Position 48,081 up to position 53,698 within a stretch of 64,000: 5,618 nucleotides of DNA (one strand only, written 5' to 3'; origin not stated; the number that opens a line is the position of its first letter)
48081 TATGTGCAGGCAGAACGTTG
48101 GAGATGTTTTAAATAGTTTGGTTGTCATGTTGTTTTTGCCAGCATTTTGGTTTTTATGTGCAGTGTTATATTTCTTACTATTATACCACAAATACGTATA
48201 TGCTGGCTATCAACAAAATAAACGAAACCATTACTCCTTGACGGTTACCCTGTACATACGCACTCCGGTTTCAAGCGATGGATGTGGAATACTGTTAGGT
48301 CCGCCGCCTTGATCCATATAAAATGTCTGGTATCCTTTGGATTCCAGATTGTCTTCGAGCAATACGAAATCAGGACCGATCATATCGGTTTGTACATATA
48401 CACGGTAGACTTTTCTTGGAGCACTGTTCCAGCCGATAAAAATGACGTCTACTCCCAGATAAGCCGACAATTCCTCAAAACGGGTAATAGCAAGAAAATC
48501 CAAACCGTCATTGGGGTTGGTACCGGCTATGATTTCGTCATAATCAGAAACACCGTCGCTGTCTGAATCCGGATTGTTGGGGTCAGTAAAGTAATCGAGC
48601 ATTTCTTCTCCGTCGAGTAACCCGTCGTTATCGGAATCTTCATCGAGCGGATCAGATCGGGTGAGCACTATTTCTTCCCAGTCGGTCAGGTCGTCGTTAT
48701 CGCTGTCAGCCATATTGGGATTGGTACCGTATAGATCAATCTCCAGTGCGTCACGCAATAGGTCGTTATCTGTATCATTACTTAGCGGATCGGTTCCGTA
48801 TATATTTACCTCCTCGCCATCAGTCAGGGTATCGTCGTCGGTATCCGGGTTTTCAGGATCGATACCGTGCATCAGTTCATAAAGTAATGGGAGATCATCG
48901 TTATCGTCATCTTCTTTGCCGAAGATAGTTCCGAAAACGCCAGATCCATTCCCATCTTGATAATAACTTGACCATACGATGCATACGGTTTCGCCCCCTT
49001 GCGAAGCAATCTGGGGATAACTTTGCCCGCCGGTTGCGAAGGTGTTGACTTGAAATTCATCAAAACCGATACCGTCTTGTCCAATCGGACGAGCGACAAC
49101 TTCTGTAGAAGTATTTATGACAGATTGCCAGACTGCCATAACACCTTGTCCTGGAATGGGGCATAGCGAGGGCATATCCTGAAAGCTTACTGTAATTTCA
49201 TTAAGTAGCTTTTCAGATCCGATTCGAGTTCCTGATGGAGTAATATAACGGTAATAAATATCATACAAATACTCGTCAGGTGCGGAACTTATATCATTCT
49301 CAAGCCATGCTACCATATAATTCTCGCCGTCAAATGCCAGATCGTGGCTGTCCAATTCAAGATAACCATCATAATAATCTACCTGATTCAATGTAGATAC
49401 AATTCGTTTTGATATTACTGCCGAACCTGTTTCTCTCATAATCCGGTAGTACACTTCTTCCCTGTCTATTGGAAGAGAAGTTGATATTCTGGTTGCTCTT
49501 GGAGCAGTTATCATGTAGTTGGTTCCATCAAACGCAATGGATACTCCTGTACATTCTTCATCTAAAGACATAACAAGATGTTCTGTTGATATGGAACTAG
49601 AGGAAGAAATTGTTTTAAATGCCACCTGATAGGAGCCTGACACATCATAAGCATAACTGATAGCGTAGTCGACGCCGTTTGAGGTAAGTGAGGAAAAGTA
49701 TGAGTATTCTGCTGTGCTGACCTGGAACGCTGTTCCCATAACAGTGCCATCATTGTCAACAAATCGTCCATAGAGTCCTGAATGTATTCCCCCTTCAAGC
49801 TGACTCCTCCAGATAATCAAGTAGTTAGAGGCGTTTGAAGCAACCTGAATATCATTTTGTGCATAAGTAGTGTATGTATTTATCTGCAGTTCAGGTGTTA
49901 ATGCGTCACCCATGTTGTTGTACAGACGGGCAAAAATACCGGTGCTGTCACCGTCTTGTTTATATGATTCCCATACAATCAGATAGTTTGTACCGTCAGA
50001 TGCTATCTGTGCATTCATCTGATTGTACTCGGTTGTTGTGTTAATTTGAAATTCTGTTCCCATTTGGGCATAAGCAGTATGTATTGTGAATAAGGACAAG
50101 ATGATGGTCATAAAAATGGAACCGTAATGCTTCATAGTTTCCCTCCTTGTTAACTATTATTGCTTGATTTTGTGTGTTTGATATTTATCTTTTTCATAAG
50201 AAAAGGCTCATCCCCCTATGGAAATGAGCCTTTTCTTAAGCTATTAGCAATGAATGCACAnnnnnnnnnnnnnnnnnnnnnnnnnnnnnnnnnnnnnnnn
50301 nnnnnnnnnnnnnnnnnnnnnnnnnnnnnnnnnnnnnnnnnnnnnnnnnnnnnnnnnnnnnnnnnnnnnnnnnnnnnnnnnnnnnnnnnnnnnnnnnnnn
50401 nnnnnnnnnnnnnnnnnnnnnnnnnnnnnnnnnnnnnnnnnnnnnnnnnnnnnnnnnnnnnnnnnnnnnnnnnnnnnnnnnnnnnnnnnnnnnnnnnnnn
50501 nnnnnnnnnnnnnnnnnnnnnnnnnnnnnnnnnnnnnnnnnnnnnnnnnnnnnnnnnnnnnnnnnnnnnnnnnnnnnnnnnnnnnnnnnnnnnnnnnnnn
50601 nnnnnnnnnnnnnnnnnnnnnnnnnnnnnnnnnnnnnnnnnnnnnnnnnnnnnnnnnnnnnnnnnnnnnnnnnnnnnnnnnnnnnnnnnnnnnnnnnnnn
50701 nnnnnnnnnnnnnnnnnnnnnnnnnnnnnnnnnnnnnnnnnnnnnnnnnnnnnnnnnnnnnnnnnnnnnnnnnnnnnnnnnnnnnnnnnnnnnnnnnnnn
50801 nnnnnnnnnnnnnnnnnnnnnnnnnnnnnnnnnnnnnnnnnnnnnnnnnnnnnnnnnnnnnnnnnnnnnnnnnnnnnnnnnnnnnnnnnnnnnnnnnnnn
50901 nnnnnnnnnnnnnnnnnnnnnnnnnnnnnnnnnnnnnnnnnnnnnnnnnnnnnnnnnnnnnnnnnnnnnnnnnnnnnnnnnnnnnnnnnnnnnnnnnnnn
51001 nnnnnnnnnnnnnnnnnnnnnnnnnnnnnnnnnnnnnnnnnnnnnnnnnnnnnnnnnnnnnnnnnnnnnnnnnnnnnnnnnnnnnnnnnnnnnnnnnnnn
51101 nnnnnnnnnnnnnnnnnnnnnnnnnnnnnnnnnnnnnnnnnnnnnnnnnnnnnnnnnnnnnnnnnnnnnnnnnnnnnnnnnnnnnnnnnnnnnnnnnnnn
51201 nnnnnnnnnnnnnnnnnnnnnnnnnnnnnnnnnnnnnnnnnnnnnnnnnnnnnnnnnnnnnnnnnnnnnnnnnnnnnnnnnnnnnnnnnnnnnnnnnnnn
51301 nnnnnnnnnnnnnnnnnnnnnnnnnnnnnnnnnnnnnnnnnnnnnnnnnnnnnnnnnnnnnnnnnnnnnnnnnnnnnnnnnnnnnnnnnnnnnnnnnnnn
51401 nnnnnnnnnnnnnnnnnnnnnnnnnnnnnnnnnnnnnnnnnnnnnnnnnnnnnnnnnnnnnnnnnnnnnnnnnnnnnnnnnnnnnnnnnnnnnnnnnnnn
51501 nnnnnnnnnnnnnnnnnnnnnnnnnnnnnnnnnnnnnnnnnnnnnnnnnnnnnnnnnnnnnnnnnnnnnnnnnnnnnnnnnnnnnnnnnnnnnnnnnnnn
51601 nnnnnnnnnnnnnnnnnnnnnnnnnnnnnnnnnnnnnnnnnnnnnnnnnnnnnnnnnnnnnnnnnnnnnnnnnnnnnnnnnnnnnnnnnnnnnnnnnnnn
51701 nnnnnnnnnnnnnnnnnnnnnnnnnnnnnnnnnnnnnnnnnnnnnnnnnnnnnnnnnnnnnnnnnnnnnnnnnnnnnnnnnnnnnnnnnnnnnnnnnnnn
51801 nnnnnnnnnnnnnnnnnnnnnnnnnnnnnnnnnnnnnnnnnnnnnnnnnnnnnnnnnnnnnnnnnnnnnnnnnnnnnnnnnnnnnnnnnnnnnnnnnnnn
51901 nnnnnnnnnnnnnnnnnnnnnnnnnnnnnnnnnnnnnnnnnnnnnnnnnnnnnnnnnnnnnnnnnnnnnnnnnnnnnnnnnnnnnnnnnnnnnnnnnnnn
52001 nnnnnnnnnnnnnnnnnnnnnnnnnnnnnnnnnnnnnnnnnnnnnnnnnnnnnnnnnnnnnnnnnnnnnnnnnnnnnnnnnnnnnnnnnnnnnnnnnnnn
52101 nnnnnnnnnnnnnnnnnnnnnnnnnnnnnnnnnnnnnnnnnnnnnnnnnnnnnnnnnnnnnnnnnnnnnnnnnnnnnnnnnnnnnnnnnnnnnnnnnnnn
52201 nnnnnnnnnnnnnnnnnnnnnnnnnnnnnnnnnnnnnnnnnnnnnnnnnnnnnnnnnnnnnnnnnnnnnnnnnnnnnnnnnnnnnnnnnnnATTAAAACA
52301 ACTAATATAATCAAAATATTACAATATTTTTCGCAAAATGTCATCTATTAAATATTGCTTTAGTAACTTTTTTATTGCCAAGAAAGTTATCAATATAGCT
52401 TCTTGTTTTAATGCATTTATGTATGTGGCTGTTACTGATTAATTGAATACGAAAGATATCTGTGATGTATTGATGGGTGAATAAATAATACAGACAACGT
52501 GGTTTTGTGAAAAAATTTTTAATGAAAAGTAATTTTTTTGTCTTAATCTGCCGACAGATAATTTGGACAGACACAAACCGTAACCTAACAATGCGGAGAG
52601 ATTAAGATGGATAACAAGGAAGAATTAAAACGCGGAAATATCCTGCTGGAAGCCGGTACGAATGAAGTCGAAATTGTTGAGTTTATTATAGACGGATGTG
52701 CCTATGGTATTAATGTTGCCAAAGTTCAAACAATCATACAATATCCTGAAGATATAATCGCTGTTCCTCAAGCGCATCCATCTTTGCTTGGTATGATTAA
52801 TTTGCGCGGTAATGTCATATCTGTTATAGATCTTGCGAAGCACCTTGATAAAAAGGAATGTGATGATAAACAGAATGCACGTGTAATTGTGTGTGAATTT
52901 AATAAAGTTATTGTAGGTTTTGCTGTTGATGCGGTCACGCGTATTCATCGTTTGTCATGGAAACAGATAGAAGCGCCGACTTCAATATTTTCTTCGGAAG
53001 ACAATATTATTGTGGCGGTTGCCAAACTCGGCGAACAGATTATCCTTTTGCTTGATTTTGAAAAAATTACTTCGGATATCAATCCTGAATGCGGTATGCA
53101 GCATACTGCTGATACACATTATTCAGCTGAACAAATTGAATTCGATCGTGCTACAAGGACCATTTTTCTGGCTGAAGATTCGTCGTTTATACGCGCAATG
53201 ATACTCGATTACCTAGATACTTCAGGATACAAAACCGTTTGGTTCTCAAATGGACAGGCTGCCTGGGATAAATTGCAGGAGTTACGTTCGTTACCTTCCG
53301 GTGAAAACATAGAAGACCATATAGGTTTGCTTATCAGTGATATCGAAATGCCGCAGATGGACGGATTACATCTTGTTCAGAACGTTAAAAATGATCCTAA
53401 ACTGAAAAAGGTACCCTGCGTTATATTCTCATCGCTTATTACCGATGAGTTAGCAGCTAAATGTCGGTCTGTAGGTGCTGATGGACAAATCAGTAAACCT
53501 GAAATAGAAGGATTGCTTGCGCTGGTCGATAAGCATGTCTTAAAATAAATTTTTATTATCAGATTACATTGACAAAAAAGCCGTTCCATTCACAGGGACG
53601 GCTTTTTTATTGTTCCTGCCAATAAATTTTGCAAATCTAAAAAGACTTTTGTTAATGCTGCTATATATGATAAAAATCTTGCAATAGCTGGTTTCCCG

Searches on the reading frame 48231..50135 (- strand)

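Call 89: search_protein_families(library=pfam, proteins=[window:48231-50135:-], max_evalue=0.001)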
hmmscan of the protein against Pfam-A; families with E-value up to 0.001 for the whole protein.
window:48231-50135:- (634 aa): 1 family
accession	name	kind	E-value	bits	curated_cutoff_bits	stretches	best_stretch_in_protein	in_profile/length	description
PF18884.5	TSP3_bac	-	2.9e-08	33.8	25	1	523-543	1-21/22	Bacterial TSP3 repeat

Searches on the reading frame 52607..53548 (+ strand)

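Call 89: search_protein_families(library=pfam, proteins=[window:52607-53548:+], max_evalue=0.001)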
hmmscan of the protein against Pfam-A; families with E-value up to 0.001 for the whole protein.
window:52607-53548:+ (313 aa): 2 families
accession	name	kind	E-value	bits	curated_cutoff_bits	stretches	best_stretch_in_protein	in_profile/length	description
PF01584.24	CheW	-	4.5e-34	117.5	23.5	1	23-157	2-136/138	CheW-like domain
PF00072.30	Response_reg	-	1.7e-17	64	30.2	1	186-303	1-106/111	Response regulator receiver domain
